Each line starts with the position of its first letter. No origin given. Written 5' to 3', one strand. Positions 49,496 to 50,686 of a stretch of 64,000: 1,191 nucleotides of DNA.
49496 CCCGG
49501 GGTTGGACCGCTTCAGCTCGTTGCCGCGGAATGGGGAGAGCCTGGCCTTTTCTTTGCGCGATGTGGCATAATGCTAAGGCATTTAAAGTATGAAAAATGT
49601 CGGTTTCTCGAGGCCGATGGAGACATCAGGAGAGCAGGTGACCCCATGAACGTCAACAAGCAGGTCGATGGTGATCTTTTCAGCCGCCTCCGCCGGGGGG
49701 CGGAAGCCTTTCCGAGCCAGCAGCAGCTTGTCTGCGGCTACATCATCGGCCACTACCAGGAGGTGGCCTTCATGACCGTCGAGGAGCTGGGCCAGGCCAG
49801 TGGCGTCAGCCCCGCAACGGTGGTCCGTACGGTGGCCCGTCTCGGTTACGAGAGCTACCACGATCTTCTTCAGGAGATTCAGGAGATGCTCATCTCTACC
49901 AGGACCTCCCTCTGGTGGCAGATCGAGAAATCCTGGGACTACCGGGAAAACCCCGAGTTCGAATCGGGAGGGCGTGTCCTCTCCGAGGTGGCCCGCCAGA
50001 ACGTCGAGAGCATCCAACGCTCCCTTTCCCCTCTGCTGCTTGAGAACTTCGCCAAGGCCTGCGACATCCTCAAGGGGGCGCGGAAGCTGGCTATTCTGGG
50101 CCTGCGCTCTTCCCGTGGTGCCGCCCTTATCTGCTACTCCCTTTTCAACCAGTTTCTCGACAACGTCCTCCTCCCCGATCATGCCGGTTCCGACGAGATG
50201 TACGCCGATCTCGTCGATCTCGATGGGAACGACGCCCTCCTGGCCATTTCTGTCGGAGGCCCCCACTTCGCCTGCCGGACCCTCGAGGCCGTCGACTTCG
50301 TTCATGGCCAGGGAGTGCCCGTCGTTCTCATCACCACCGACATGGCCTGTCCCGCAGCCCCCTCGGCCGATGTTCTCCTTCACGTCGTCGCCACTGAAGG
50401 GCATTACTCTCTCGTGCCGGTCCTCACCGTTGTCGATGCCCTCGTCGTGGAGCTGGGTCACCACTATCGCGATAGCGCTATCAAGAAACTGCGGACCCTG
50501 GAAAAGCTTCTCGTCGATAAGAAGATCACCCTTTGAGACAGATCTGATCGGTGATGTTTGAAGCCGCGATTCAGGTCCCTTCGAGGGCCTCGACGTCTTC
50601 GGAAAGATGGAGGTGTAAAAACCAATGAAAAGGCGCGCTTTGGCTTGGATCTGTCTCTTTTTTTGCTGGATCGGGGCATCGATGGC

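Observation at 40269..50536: Candidate ornithine/proline catabolic locus built on an archaeal-type multi-subunit flavin/Fe-S dehydrogenase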

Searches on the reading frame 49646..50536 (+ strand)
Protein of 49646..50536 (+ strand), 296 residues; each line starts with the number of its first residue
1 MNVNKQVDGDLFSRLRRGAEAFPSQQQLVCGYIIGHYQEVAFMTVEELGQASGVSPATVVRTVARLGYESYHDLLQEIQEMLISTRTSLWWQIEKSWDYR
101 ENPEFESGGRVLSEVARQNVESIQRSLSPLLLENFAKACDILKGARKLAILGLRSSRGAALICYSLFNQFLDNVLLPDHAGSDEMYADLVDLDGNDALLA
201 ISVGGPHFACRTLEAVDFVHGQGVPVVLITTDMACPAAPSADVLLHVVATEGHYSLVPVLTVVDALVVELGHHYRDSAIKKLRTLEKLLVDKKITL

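Call 4: search_protein_families(library=pfam, proteins=[window:49646-50536:+], max_evalue=0.01)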
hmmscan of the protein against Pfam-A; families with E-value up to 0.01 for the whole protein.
window:49646-50536:+ (296 aa): 2 families
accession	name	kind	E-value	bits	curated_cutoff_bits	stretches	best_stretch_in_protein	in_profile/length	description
PF01380.27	SIS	-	3.9e-06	27.2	25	1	142-268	2-130/131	SIS domain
PF01418.23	HTH_6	-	4.6e-05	23.8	28.3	1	15-78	7-70/77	Helix-turn-helix domain, rpiR family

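Call 5: search_protein_families(library=ncbifam, proteins=[window:49646-50536:+], max_evalue=0.01)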
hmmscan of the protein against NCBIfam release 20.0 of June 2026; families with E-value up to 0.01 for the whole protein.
window:49646-50536:+ (296 aa): 6 families
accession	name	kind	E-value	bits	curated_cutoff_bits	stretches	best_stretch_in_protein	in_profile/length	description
NF008458.0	PRK11337.1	equivalog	2.9e-11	42.9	378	1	14-276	19-274/293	MurR/RpiR family transcriptional regulator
NF040776.2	AlsR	equivalog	3.7e-08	32.6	400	1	18-282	11-268/279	transcriptional repressor AlsR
NF010701.0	PRK14101.1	equivalog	1.8e-07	29.7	920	1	10-266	342-584/638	bifunctional transcriptional regulator/glucokinase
NF008590.0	PRK11557.1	equivalog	2.1e-06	27.4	355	1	21-207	13-192/282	MurR/RpiR family transcriptional regulator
NF046014.1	sap1_reg_SapR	equivalog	4e-06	26.5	500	1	27-267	17-265/295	sap1 transcriptional regulator SapR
NF008451.0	PRK11302.1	subfamily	0.00016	21.2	296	1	16-260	8-238/286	transcriptional regulator HexR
